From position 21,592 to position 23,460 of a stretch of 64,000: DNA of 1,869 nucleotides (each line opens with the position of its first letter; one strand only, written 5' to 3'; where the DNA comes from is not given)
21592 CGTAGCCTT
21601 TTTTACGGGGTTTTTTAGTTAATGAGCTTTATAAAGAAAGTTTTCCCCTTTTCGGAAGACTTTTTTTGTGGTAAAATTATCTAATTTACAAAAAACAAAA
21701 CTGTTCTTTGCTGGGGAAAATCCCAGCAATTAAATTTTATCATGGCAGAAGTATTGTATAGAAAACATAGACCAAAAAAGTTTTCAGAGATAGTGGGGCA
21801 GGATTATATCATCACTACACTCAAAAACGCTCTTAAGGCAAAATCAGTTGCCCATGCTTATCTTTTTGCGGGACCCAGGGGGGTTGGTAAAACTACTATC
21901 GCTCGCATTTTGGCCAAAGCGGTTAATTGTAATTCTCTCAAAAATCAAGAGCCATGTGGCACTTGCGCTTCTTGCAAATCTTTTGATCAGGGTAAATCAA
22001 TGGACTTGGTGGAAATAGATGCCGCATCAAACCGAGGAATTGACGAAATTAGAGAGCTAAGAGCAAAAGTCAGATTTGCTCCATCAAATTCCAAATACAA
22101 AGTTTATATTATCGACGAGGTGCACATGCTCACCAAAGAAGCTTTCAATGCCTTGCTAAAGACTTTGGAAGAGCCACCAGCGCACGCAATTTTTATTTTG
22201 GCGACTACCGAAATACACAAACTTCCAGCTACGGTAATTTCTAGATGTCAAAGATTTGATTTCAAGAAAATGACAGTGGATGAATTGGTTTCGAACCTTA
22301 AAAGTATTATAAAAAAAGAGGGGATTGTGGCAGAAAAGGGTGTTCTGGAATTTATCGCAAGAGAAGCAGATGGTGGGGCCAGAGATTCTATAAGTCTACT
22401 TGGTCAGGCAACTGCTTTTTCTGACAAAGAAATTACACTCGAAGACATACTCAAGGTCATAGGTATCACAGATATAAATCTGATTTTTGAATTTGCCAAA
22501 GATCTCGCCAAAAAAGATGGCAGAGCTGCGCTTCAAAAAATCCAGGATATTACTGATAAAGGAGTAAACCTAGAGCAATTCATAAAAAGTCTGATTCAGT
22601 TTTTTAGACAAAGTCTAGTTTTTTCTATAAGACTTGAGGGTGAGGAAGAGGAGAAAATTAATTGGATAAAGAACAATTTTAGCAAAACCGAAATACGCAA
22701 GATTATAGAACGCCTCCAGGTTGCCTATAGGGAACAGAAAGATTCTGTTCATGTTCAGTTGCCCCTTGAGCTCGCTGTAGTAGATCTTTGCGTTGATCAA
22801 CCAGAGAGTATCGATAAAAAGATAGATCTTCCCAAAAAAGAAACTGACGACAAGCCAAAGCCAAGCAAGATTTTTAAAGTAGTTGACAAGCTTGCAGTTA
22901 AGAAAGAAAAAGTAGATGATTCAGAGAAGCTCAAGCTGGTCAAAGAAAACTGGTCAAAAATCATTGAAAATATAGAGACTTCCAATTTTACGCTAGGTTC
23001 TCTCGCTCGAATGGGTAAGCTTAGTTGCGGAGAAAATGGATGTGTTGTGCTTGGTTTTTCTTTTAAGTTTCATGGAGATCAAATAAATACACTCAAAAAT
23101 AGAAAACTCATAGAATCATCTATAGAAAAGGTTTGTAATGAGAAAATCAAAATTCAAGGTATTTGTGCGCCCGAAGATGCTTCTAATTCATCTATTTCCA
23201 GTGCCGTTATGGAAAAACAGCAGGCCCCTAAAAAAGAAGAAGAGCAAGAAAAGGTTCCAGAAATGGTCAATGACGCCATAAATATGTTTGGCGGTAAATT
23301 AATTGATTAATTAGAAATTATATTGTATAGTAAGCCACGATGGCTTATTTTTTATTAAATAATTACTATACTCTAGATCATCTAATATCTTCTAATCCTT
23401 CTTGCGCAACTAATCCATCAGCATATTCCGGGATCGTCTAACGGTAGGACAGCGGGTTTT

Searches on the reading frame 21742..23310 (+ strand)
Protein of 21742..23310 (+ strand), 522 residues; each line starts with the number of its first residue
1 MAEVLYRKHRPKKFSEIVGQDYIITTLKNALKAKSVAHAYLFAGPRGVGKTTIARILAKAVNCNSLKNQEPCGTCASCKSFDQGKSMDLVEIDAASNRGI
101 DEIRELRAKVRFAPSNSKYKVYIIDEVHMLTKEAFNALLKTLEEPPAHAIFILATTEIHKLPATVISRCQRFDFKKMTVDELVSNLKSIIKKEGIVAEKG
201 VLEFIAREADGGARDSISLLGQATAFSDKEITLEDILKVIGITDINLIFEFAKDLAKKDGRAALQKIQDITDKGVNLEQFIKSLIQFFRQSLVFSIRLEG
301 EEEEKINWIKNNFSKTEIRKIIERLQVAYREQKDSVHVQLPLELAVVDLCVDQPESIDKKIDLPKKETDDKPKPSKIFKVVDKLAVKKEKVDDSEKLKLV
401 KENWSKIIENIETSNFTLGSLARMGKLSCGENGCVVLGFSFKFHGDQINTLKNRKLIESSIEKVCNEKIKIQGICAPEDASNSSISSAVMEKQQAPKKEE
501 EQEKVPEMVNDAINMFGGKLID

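Call 10: search_protein_families(library=pfam, proteins=[window:21742-23310:+], max_evalue=0.001)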
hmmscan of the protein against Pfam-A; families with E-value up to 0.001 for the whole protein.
window:21742-23310:+ (522 aa): 17 families
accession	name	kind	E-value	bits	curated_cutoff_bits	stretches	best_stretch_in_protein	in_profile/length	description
PF13177.12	DNA_pol3_delta2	-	1.7e-49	168.4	27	1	20-177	2-160/161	DNA polymerase III, delta subunit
PF00004.35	AAA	-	5.3e-14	53.2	21.2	1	41-172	2-126/131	ATPase family associated with various cellular activities (AAA)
PF22608.2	DNAX_ATPase_lid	-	1e-10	41.7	27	1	183-228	3-48/49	DNA polymerase III clamp loader subunit, ATPase lid domain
PF12169.13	DNA_pol3_gamma3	-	3e-08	34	24.4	1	231-351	1-129/143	DNA polymerase III subunits gamma and tau domain III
PF05496.18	RuvB_N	-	4.1e-08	33.6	27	1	10-66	2-62/159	Holliday junction DNA helicase RuvB P-loop domain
PF13401.12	AAA_22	-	1.3e-06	29.2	27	1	40-153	8-122/130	AAA domain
PF07728.20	AAA_5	-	3.2e-06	27.7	22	1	41-144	3-92/139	AAA domain (dynein-related subfamily)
PF13173.12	AAA_14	-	2.8e-05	24.6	27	1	39-154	4-97/129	AAA domain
PF13191.12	AAA_16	-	6.1e-05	24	32.6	1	17-142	2-156/167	AAA ATPase domain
PF07724.20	AAA_2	-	7.6e-05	23.2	27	1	40-144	6-101/166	AAA domain (Cdc48 subfamily)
PF03215.21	Rad17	-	0.00013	22.4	23.8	1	3-72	7-80/186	Rad17 P-loop domain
PF12775.13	AAA_7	-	0.00014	21.9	25.8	0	101-137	83-119/181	P-loop containing dynein motor region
PF06068.19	TIP49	-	0.00026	20.7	23.8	0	121-156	277-311/347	TIP49 P-loop domain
PF13238.12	AAA_18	-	0.00032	21.6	29.4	0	42-127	3-80/128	AAA domain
PF13604.12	AAA_30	-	0.00032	20.9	27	0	38-151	19-121/191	AAA domain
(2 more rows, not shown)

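Call 66: find_homologous_proteins(query=window:21742-23310:+, max_evalue=1e-30)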
Query window:21742-23310:+ (522 aa): 8000 proteins with E <= 1e-30 among 8000 candidates; the best 120 are listed.
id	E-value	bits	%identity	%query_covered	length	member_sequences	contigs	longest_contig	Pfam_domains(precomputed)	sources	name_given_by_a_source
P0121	0.0e+0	1132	100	100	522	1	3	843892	PF12169.14,PF00004.36,PF13401.13,PF22608.3,PF05496.19,PF13177.13,PF07728.21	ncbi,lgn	-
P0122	5.8e-189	647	57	100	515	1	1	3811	PF12169.14,PF06068.20,PF00004.36,PF13401.13,PF20964.3,PF22608.3,PF05496.19,PF13177.13,PF07728.21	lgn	-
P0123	6.0e-142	492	46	100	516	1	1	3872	PF12169.14,PF00004.36,PF13401.13,PF20964.3,PF22608.3,PF05496.19,PF13177.13,PF07728.21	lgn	-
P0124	8.4e-124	432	46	91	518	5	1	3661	PF13173.13,PF06068.20,PF00004.36,PF13401.13,PF22608.3,PF05496.19,PF07728.21,PF12169.14,PF07724.21,PF20964.3,PF21960.3,PF13177.13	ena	-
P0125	1.3e-120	421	41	100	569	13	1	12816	PF12169.14,PF13604.13,PF00004.36,PF13401.13,PF20964.3,PF22608.3,PF05496.19,PF13177.13,PF07728.21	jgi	-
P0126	2.4e-118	414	42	99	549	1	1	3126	PF12169.14,PF07724.21,PF06068.20,PF00004.36,PF13401.13,PF13238.13,PF22608.3,PF05496.19,PF13177.13,PF07728.21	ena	-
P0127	5.9e-118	413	41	100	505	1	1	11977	PF13173.13,PF12169.14,PF06068.20,PF00004.36,PF13401.13,PF20964.3,PF22608.3,PF21960.3,PF05496.19,PF13177.13,PF07728.21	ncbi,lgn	-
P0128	3.6e-117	410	45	88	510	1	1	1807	PF12169.14,PF00004.36,PF13401.13,PF20964.3,PF22608.3,PF21960.3,PF05496.19,PF13177.13,PF07728.21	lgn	-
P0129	4.2e-117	410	41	98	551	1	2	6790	PF12169.14,PF06068.20,PF13245.13,PF00004.36,PF13401.13,PF22608.3,PF05496.19,PF13177.13,PF07728.21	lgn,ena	-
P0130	5.7e-117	409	40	100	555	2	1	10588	PF12169.14,PF00004.36,PF13401.13,PF20964.3,PF22608.3,PF05496.19,PF13177.13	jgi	jgi:DNA polymerase-3 subunit gamma/tau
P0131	1.2e-116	408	41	100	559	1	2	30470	PF12169.14,PF06068.20,PF00004.36,PF13401.13,PF20964.3,PF05496.19,PF13177.13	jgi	-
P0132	3.0e-116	407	39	100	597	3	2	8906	PF13173.13,PF12169.14,PF00004.36,PF13401.13,PF20964.3,PF22608.3,PF05496.19,PF13177.13,PF07728.21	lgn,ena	-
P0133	6.8e-116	406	43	91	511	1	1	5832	PF12169.14,PF13604.13,PF00004.36,PF13401.13,PF22608.3,PF21960.3,PF05496.19,PF13177.13,PF07728.21,PF13191.13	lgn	-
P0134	7.1e-116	406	40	99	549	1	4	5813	PF12169.14,PF13245.13,PF00004.36,PF13401.13,PF22608.3,PF05496.19,PF13177.13,PF07728.21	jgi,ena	-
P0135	8.4e-116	406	42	99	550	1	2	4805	PF21694.3,PF12169.14,PF00004.36,PF13401.13,PF20964.3,PF13238.13,PF22608.3,PF05496.19,PF13177.13,PF07728.21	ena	-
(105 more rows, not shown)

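Call 97: predict_structure(alignment_id=A2)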
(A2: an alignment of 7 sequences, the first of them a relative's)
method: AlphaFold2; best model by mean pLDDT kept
length: 221 residues; sequences in the alignment: 7
mean_pLDDT: 78.1   pTM: 0.76
mean pLDDT of the five models: 78.1, 76.7, 68.4, 61.9, 48.7
residues with pLDDT >= 90: 80; 70-90: 67; 50-70: 61; < 50: 13
segments of 3 or more residues with pLDDT < 50: 145-148, 150-153
pLDDT, mean of each block of 10 residues (from residue 1): 59 65 61 91 95 90 95 87 91 96 76 91 97 68 50 50 74 92 80 64 57 87 92
secondary structure, 60 per line:
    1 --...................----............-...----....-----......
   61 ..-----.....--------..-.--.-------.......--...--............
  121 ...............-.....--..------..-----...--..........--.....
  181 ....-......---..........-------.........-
elements in order: H3-21 H26-37 E46-49 H55-62 E68-72 E95-101 H109-122 E123-135 H137-141 H164-173 E176-184 H186-191 H195-204 E212-220

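Call 99: fold_search(model_id=the predicted structure, library=pdb)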
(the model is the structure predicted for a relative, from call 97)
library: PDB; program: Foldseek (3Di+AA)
matches with E <= 10: 1924; with E <= 0.001: 1177
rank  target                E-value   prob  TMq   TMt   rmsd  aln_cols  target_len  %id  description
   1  4pne_B                4.8e-10  1.00  0.56  0.47   9.6       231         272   16  Crystal Structure of the [4+2]-Cyclase SpnF (released 2015-02-18)
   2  2p8j_B                4.8e-10  1.00  0.56  0.59   5.5       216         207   18  Crystal structure of S-adenosylmethionine-dependent methyltransferase (NP_349143.1) from Clostridium acetobutylicum at (released 2007-04-24)
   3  1ve3_A                5.1e-10  1.00  0.60  0.62   5.1       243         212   17  Crystal structure of PH0226 protein from Pyrococcus horikoshii OT3 (released 2005-05-24)
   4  2o57_D                6.5e-10  1.00  0.54  0.46   8.5       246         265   13  Crystal Structure of a putative sarcosine dimethylglycine methyltransferase from Galdieria sulphuraria (released 2006-12-19)
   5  3cc8                  8.9e-10  1.00  0.52  0.54   8.1       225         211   18  Crystal structure of a putative methyltransferase (bce_1332) from bacillus cereus atcc 10987 at 1.64 A resolution (released 2008-03-04)
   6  4pne_A                9.4e-10  1.00  0.56  0.47   7.3       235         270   14  Crystal Structure of the [4+2]-Cyclase SpnF (released 2015-02-18)
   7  8zc7_B                1.1e-09  1.00  0.56  0.46   8.0       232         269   18  Crystallographic analysis of MitM, which catalyzes the post-mitosane modification in mitomycin biosynthesis (released 2024-11-27)
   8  3l8d                  1.1e-09  1.00  0.56  0.61   5.4       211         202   20  Crystal structure of methyltransferase from Bacillus Thuringiensis (released 2010-01-12)
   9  2o57_A                1.3e-09  1.00  0.54  0.44  11.2       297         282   13  Crystal Structure of a putative sarcosine dimethylglycine methyltransferase from Galdieria sulphuraria (released 2006-12-19)
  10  6f5z_B                1.4e-09  1.00  0.59  0.57   7.1       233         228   16  Complex between the Haloferax volcanii Trm112 methyltransferase activator and the Hvo_0019 putative methyltransferase (released 2018-07-11)
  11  2p8j_A                1.5e-09  1.00  0.55  0.58   5.3       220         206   19  Crystal structure of S-adenosylmethionine-dependent methyltransferase (NP_349143.1) from Clostridium acetobutylicum at (released 2007-04-24)
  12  2avn_A                1.7e-09  1.00  0.62  0.56   5.9       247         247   19  CRYSTAL STRUCTURE OF A UBIQUINONE/MENAQUINONE BIOSYNTHESIS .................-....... PROTEIN (TM1389) FROM THERMOTOGA  (released 2005-10-18)
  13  3sm3                  1.7e-09  1.00  0.55  0.57   5.5       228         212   17  Crystal Structure of SAM-dependent methyltransferases Q8PUK2_METMA from Methanosarcina mazei. Northeast Structural Genom (released 2011-07-20)
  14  2o57_B                1.7e-09  1.00  0.55  0.45  10.1       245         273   14  Crystal Structure of a putative sarcosine dimethylglycine methyltransferase from Galdieria sulphuraria (released 2006-12-19)
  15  5gm1_B                2.1e-09  1.00  0.57  0.46  18.0       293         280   14  Crystal structure of methyltransferase TleD complexed with SAH (released 2016-09-28)
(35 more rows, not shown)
